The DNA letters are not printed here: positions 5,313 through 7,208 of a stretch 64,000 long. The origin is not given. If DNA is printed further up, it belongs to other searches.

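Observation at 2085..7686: ECF sigma/anti-sigma module followed by low-complexity, repeat-rich secreted proteins (DUF3106-like, EF-hand, Cys-rich) and a secreted PEBP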

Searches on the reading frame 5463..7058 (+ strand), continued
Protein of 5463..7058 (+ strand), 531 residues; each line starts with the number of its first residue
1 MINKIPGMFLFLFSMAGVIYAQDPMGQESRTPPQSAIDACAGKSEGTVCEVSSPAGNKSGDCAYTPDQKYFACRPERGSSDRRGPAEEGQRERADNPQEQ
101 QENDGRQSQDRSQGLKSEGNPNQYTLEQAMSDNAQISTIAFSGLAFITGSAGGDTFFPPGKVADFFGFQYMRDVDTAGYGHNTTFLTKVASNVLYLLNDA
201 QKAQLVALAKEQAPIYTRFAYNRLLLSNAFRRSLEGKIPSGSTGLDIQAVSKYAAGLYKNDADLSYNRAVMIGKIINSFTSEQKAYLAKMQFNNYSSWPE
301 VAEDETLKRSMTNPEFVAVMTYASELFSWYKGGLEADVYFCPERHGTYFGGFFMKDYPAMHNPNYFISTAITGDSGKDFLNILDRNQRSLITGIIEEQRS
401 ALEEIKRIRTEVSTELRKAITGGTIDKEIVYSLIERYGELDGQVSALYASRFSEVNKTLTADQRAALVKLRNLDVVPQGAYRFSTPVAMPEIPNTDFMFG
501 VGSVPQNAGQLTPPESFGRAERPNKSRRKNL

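Call 40: search_protein_families(library=ncbifam, proteins=[L058:3656-4708:+, L058:4708-5481:+, L058:5494-6423:+, L058:6496-7734:+, L058:9218-10705:+, L058:10702-11736:+, L042:11164-12213:+, L042:9242-9670:+, L042:6471-7607:+, L042:5804-6481:+], max_evalue=0.00001)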
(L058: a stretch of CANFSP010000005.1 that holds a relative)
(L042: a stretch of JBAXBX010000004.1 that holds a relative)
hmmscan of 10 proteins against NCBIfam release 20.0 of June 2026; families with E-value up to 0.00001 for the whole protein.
L058:3656-4708:+ (350 aa): 9 families
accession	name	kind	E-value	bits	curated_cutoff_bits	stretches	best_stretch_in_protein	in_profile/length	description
NF007252.0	PRK09699.1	equivalog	1.7e-44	152.4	396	1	28-343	29-323/326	D-allose ABC transporter permease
NF008630.0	PRK11618.1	equivalog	7e-41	140.5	363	1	25-343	9-311/331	galactofuranose ABC transporter, permease protein YjfF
NF007014.0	PRK09478.1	equivalog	7.1e-40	137.3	386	1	14-344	7-331/336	galactose/methyl galactoside ABC transporter permease MglC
NF040906.3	GguB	equivalog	1.2e-38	133.4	450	2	200-346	228-374/375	multiple monosaccharide ABC transporter permease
NF007067.0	PRK09512.1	equivalog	3.5e-38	131.6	398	1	21-343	18-319/321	ribose ABC transporter permease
NF008441.0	PRK11285.1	equivalog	5.8e-31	107.8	378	1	21-346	25-328/333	L-arabinose ABC transporter permease AraH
NF011961.0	PRK15432.1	equivalog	5.3e-29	101.5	388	1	21-336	9-299/344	autoinducer 2 ABC transporter permease LsrC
NF041862.1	YtfT_transport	equivalog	1.2e-27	96.9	535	1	22-342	23-325/339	galactofuranose ABC transporter, ATP-binding protein YtfT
NF011612.1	PRK15038.1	equivalog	1.8e-24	86.5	500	1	28-333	8-297/322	autoinducer 2 ABC transporter permease LsrD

L058:4708-5481:+ (257 aa): 188 families (the best 25 are shown)
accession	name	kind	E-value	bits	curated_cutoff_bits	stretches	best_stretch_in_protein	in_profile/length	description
NF041861.1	YtfR_transport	equivalog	1.1e-60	205.5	850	1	7-248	2-236/492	galactofuranose ABC transporter, ATP-binding protein YtfR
NF008030.0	PRK10762.1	equivalog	8.8e-58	196.2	745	1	5-247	3-239/501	ribose ABC transporter ATP-binding protein RbsA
NF008442.0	PRK11288.1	equivalog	3.8e-57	193.7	689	1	7-247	8-242/504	L-arabinose ABC transporter ATP-binding protein AraG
NF047930.1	ABC_ATP_B6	equivalog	2.7e-55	188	670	1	7-236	3-223/510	putative B6 ABC transporter ATP-binding protein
NF010069.0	PRK13549.1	equivalog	4.7e-55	187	699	1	5-247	4-241/513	xylose ABC transporter ATP-binding protein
TIGR02633.1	xylG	equivalog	5.4e-50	170.3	723.65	1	8-248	3-240/500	D-xylose ABC transporter ATP-binding protein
NF008215.0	PRK10982.1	equivalog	7.9e-48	163.3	828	1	3-248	10-248/506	galactose/methyl galactoside ABC transporter ATP-binding protein MglA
NF040905.2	GguA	equivalog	1e-47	162.7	810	1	6-239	1-231/500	multiple monosaccharide ABC transporter ATP-binding protein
NF007253.0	PRK09700.1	equivalog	5.5e-47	160.5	772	1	8-247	7-243/510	D-allose ABC transporter ATP-binding protein AlsA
NF011967.0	PRK15439.1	equivalog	1.4e-43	149.2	586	1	4-249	9-240/510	autoinducer 2 ABC transporter ATP-binding protein LsrA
TIGR02315.1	ABC_phnC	equivalog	1.7e-42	145.5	266.1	1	7-241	2-238/243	phosphonate ABC transporter ATP-binding protein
TIGR03873.1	F420-0_ABC_ATP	hypoth_equivalog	4.4e-38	131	372.4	1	9-240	4-228/256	putative F420-0 ABC transporter ATP-binding protein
TIGR03375.1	type_I_sec_LssB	subfamily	1.4e-37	129.3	693.1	1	7-235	466-687/696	type I secretion system permease/ATPase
TIGR00968.1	3a0106s01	subfamily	3.5e-37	128.2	342.75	1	8-229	2-211/237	sulfate ABC transporter ATP-binding protein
TIGR03410.1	urea_trans_UrtE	equivalog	1.1e-36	126.4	285.8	1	8-240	2-223/230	urea ABC transporter ATP-binding subunit UrtE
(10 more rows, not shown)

L058:5494-6423:+ (309 aa): 2 families
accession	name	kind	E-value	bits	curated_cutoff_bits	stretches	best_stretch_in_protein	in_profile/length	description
NF011719.0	PRK15172.1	equivalog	9.9e-35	120.4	251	1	16-300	16-290/300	aldose-1-epimerase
TIGR02636.1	galM_Leloir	equivalog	3.4e-06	26.4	397.65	1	50-217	52-226/336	galactose-1-epimerase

L058:6496-7734:+ (412 aa): 5 families
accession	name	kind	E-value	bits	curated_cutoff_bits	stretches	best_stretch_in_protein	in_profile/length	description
TIGR02352.1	thiamin_ThiO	equivalog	1e-14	54.5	250.8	1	136-184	1-49/351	glycine oxidase ThiO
NF001933.0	PRK00711.1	subfamily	1.5e-08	34.1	383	0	136-175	3-43/429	D-amino acid dehydrogenase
NF040813.1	pro_dh_Thprot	equivalog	6.2e-08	32.1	600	0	137-180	3-45/362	D-proline dehydrogenase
NF009074.0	PRK12409.1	equivalog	1.3e-07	31.1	494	0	136-179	4-48/410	D-amino acid dehydrogenase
NF002481.1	PRK01747.1-2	equivalog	8.9e-06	24.8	600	0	132-218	237-324/611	bifunctional tRNA (5-methylaminomethyl-2-thiouridine)(34)-methyltransferase MnmC2/FAD-dependent 5-carboxymethylaminomethyl-2-thiouridine(34)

L058:9218-10705:+ (495 aa): 0 families

L058:10702-11736:+ (344 aa): 0 families

L042:11164-12213:+ (349 aa): 0 families

L042:9242-9670:+ (142 aa): 0 families

L042:6471-7607:+ (378 aa): 81 families (the best 25 are shown)
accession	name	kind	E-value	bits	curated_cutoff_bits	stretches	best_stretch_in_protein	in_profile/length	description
NF033092.0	HK_WalK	equivalog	1.2e-57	195.8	725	1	155-375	370-593/594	cell wall metabolism sensor histidine kinase WalK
TIGR01386.1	cztS_silS_copS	subfamily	3.2e-51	174.7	292.55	1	74-374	157-456/457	heavy metal sensor histidine kinase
NF041735.1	hist_kin_RppB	equivalog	9.2e-51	173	400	1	152-374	211-437/438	two-component system sensor histidine kinase RppB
NF046044.1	PnpS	equivalog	1.4e-50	172.5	400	1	155-375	168-390/390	two-component system histidine kinase PnpS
TIGR02966.1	phoR_proteo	equivalog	1.5e-49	168.8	334.2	1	158-373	115-332/333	phosphate regulon sensor histidine kinase PhoR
NF040691.1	MtrAB_MtrB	equivalog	8.1e-46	157.1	450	1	74-376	181-492/507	MtrAB system histidine kinase MtrB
NF007007.0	PRK09470.1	equivalog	8.9e-44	150.1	486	1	87-377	174-460/463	envelope stress sensor histidine kinase CpxA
NF007345.0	PRK09835.1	subfamily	1.2e-42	146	423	1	82-376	191-480/482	Cu(+)/Ag(+) sensor histidine kinase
NF012163.2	BaeS_SmeS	equivalog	6.3e-40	137.5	500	1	79-365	162-446/457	sensor histidine kinase efflux regulator BaeS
NF045903.1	CuHisKinLciSLeg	equivalog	1.1e-39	136.9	700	1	77-369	59-350/357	copper-responsive two-component system sensor histidine kinase LciS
NF045900.1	HisKinCpxALeg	equivalog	2.4e-39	135.3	800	1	91-367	162-441/451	two-component system sensor histidine kinase CpxA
NF008468.0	PRK11360.1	equivalog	2.2e-38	132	646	1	161-377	400-609/616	two-component system sensor histidine kinase AtoS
NF007837.0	PRK10549.1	equivalog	3.2e-38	131.6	603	1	92-377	175-459/466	envelope stress sensor histidine kinase BaeS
NF012226.0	AdeS_HK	equivalog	1.2e-37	129.9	500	1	87-375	66-352/353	two-component sensor histidine kinase AdeS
NF007898.0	PRK10604.1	equivalog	2.3e-37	129.2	478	1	86-377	140-424/433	two-component system sensor histidine kinase RstB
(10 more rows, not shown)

L042:5804-6481:+ (225 aa): 84 families (the best 25 are shown)
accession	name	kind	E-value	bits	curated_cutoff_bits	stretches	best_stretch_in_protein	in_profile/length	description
TIGR01387.1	cztR_silR_copR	subfamily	2.9e-53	180.7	279.2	1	7-221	1-217/218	heavy metal response regulator transcription factor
NF041734.1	resp_reg_RppA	equivalog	2.1e-52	177.8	250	1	5-222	1-227/229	two-component system response regulator RppA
NF007346.1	PRK09836.1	equivalog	2.1e-47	161.9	420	1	6-223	2-222/227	copper/silver response regulator transcription factor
NF053854.1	RespRegPhoBBctds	equivalog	4.3e-47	160.3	270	1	7-222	1-224/225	two-component system response regulator PhoB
NF045991.1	RespRegCtrARhodob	equivalog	2e-46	158.5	350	1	5-224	1-223/224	response regulator transcription factor CtrA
TIGR02154.1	PhoB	equivalog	2.7e-45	154.4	296.2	1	5-222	3-225/226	phosphate regulon transcriptional regulator PhoB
NF040689.1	MtrAB_MtrA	equivalog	7.9e-44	149.6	300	1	8-220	2-216/219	MtrAB system response regulator MtrA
NF007928.2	PRK10643.1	equivalog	2.8e-43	148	330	1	6-221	2-215/216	two-component system response regulator PmrA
NF008296.0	PRK11083.1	equivalog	3.1e-43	147.8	273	1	6-223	5-226/228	two-component system response regulator CreB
NF033118.1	vanR-O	exception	1.2e-42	146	505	1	4-224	3-222/233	vancomycin resistance response regulator transcription factor VanR-O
NF041733.1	resp_reg_CseB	equivalog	2e-41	141.8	350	1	6-222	2-226/228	two-component system response regulator CseB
NF007663.1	PRK10336.1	equivalog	1.2e-40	139.6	345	1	5-223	1-217/219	quorum sensing response regulator transcription factor QseB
NF000402.1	vanR-B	exception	1.9e-40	138.7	480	1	4-224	2-218/219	vancomycin resistance response regulator transcription factor VanR-B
NF045944.1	ResRegRpaBCyano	equivalog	4.1e-40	137.6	330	1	8-222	1-227/229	response regulator transcription factor RpaB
NF033117.2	vanR_ACDEGLN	exception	5.7e-39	134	350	1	8-222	2-225/226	VanR-ABDEGLN family response regulator transcription factor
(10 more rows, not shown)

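Call 49: find_encoding_contigs(protein=P0003, flank=8000, max_places=1)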
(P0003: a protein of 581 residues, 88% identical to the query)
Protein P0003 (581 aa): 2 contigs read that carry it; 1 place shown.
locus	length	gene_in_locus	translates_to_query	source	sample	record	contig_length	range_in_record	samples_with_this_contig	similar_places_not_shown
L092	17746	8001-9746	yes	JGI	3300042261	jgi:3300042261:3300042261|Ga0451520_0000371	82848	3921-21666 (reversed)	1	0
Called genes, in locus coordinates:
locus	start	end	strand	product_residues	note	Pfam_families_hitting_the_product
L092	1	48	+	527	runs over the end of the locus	-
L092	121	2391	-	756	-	PF00989:PAS, PF08448:PAS_4, PF13426:PAS_9, PF00989:PAS, PF08448:PAS_4, PF13426:PAS_9, PF08447:PAS_3, PF00512:HisKA, +2 more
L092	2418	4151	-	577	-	PF00072:Response_reg, PF00990:GGDEF, PF00563:EAL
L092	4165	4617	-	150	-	PF00072:Response_reg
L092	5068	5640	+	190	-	PF04542:Sigma70_r2, PF08281:Sigma70_r4_2, PF04545:Sigma70_r4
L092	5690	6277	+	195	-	PF13490:zf-HC2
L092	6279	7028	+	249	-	-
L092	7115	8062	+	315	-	-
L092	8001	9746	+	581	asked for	-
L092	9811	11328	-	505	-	PF13541:ChlI, PF00158:Sigma54_activat (faint), PF00493:MCM (faint), PF01078:Mg_chelatase, PF07728:AAA_5, PF13335:Mg_chelatase_C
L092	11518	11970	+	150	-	PF02681:DUF212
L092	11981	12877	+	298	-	PF01476:LysM, PF03734:YkuD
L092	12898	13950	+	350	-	PF03255:ACCA, PF01039:Carboxyl_trans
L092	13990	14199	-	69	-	-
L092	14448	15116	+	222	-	PF12895:ANAPC3 (faint), PF14863:Alkyl_sulf_dimr (faint), PF07719:TPR_2 (faint), PF14559:TPR_19 (faint), PF14853:Fis1_TPR_C (faint)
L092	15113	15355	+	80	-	PF00376:MerR, PF12728:HTH_17 (weak), PF13411:MerR_1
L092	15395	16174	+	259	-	PF04542:Sigma70_r2, PF04539:Sigma70_r3, PF08281:Sigma70_r4_2, PF04545:Sigma70_r4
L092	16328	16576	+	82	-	-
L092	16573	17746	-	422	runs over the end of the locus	PF10091:Glycoamylase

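Call 50: find_encoding_contigs(protein=P0005, flank=8000, max_places=1)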
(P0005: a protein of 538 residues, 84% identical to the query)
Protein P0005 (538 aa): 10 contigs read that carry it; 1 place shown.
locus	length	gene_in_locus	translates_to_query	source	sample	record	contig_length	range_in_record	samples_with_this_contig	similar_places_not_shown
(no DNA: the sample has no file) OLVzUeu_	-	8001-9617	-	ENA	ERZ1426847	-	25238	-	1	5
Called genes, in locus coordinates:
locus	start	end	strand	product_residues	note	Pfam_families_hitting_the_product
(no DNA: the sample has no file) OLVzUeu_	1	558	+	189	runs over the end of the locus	-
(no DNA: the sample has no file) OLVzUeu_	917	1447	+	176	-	PF01047:MarR, PF12802:MarR_2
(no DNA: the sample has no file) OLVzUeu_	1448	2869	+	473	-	PF02321:OEP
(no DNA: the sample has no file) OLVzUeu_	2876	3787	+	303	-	PF25917:BSH_RND, PF25954:Beta-barrel_RND_2 (faint), PF25876:HH_MFP_RND, PF25963:Beta-barrel_AAEA (weak)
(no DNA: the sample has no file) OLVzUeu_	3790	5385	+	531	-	PF00083:Sugar_tr, PF07690:MFS_1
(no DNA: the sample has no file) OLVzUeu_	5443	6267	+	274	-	PF04748:Polysacc_deac_2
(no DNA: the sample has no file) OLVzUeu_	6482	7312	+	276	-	PF00583:Acetyltransf_1, PF13673:Acetyltransf_10 (weak), PF13508:Acetyltransf_7, PF18014:Acetyltransf_18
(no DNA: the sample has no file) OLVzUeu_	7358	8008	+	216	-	PF00302:CAT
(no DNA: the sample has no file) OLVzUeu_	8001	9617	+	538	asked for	PF07813:LTXXQ (faint)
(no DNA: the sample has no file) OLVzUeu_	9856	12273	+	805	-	PF03924:CHASE, PF08448:PAS_4 (faint), PF00989:PAS (faint), PF13188:PAS_8 (faint), PF13426:PAS_9, PF08447:PAS_3, PF13426:PAS_9 (weak), PF08447:PAS_3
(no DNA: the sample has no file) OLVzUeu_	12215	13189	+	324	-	PF08447:PAS_3, PF00512:HisKA, PF02518:HATPase_c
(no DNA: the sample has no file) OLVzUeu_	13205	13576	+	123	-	PF00072:Response_reg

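Call 51: find_encoding_contigs(protein=P0011, flank=8000, max_places=1)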
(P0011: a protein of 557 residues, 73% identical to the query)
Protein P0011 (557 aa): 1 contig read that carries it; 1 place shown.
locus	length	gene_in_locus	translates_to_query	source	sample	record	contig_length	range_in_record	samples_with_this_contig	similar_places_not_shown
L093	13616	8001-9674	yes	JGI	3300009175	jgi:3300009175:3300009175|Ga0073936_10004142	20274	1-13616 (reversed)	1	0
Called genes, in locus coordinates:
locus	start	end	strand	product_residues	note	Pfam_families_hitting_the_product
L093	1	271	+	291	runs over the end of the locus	PF00106:adh_short, PF08659:KR, PF13561:adh_short_C2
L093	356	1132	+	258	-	PF03988:DUF347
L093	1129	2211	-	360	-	PF00497:SBP_bac_3, PF00060:Lig_chan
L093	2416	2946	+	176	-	PF01047:MarR, PF12802:MarR_2, PF13463:HTH_27 (weak)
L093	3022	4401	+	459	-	PF02321:OEP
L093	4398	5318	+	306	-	PF25917:BSH_RND, PF25919:BSH_CusB (faint), PF25973:BSH_CzcB (faint), PF25876:HH_MFP_RND, PF25954:Beta-barrel_RND_2 (weak), PF25963:Beta-barrel_AAEA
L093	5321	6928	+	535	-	PF00083:Sugar_tr, PF07690:MFS_1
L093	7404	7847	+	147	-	PF20125:DUF6515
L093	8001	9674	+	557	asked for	PF07813:LTXXQ (faint)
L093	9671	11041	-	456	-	PF01943:Polysacc_synt, PF13440:Polysacc_synt_3 (weak)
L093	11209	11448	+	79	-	-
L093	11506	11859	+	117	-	PF23198:PDE8A_N (weak), PF00072:Response_reg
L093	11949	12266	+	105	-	PF00486:Trans_reg_C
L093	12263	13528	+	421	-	PF00672:HAMP, PF00512:HisKA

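Call 56: search_protein_families(library=pfam, proteins=[L092:7115-8059:+, L009:4426-5472:+, L042:11164-12213:+, L042:9242-9670:+, L058:10702-11736:+, L017:10582-11088:+, L082:7089-7781:+], max_evalue=1)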
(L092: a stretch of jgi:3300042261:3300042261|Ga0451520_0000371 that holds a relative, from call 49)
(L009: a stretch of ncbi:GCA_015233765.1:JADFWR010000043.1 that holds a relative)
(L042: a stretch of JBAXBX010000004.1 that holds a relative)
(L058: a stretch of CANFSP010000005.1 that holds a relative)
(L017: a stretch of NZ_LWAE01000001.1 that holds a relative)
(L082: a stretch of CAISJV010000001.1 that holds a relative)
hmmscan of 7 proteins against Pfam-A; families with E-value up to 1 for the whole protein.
L092:7115-8059:+ (315 aa): 7 families
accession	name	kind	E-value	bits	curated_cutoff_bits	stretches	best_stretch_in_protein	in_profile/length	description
PF13202.12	EF-hand_5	-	0.0018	18.1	25.9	1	144-157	7-20/25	EF hand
PF09581.16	Spore_III_AF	-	0.0081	16.6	28.3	1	19-145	26-145/185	Stage III sporulation protein AF (Spore_III_AF)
PF00404.24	Dockerin_1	-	0.09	13.4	22.9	0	163-180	33-50/57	Dockerin type I domain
PF10186.14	ATG14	-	0.091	12.3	33.2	1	41-142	58-154/347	Vacuolar sorting 38 and autophagy-related subunit 14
PF13405.12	EF-hand_6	-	0.15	12.4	25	0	143-157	7-21/30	EF-hand domain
PF00036.39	EF-hand_1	-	0.17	11.9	25.4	0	165-178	8-21/29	EF hand domain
PF13499.12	EF-hand_7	-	0.26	12.1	30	0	165-178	10-23/67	EF-hand domain pair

L009:4426-5472:+ (349 aa): 11 families
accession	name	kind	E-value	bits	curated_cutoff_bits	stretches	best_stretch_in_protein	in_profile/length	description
PF13202.12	EF-hand_5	-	7.7e-08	31.9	25.9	2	224-237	7-20/25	EF hand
PF21827.1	New_glue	-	9.9e-07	28.9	31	1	59-133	1-78/94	New glue protein family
PF00036.39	EF-hand_1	-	0.0015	18.4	25.4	1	224-237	8-21/29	EF hand domain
PF13499.12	EF-hand_7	-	0.0045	17.7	30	1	199-237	31-61/67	EF-hand domain pair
PF00404.24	Dockerin_1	-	0.04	14.6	22.9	0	222-236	33-47/57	Dockerin type I domain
PF13405.12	EF-hand_6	-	0.042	14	25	0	224-237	8-21/30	EF-hand domain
PF13833.12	EF-hand_8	-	0.07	13.3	28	0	225-237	34-46/54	EF-hand domain pair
PF09432.15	THP2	-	0.098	13.1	28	1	151-197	40-87/129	Tho complex subunit THP2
PF25184.1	YxzE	-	0.21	13.1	40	1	59-111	1-53/65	YxzE-like putative bacteriocin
PF10476.14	DUF2448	-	0.22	11.8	24.5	1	64-139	25-102/205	Protein of unknown function C-terminus (DUF2448)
PF15820.10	ECSCR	-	0.23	11.8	27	1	43-121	13-91/104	Endothelial cell-specific chemotaxis regulator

L042:11164-12213:+ (349 aa): 2 families
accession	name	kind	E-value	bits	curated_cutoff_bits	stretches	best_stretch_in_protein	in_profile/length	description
PF00149.33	Metallophos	-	6.1e-10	40.3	21.5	1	53-278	3-190/191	Calcineurin-like phosphoesterase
PF09423.15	PhoD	-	0.00016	21.4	27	1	185-268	181-257/343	PhoD-like phosphatase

L042:9242-9670:+ (142 aa): 0 families

L058:10702-11736:+ (344 aa): 1 family
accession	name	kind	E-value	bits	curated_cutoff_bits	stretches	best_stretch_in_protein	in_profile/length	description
PF00149.33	Metallophos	-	3.1e-09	38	21.5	1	45-272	2-190/191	Calcineurin-like phosphoesterase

L017:10582-11088:+ (168 aa): 17 families
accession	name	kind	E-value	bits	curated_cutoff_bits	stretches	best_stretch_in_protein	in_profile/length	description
PF02037.33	SAP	-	0.00033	20.6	23.9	0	116-136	3-23/37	SAP domain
PF03020.21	LEM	-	0.00073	19.5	24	1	102-117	1-16/40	LEM domain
PF13190.11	PDGLE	-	0.0024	18.1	27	1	6-66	3-62/102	PDGLE domain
PF18130.6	ATPgrasp_N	-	0.003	18.5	27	0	125-151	2-27/81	ATP-grasp N-terminal domain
PF01713.27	Smr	-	0.0074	16.9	25.7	0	70-99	1-30/77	Smr domain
PF19460.4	DUF5997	-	0.012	16.2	27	0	94-123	55-84/108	Family of unknown function (DUF5997)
PF22915.1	ARMH5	-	0.018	15.9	27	1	104-148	37-80/92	Armadillo-like helical domain-containing protein 5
PF20741.3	GKRP-like_C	-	0.03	15.3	27.7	0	117-166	8-57/100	C-terminal lid domain of glucokinase regulatory protein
PF04991.19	LicD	-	0.032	14.8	22.6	0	54-124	85-147/227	LicD family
PF14555.12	UBA_4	-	0.045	14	21.8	0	70-88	8-26/43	UBA-like domain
PF11479.13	Suppressor_P21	-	0.051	14.2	26.9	1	101-135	20-55/80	RNA silencing suppressor P21 C-terminal domain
PF03793.24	PASTA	-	0.16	12.4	23.2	0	133-160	5-32/64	PASTA domain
PF02563.21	Poly_export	-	0.2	12.3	28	0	132-150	45-63/77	Polysaccharide biosynthesis/export protein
PF00771.25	FHIPEP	-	0.29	10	29.1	1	11-158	279-416/657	FHIPEP family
PF01710.22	HTH_Tnp_IS630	-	0.33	11.5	21.3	1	108-159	58-109/119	Transposase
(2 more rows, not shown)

L082:7089-7781:+ (230 aa): 1 family
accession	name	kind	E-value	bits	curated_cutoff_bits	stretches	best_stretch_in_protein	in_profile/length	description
PF06810.17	Phage_scaffold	-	0.28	11.6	35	1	73-151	23-96/170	Phage capsid assembly scaffolding protein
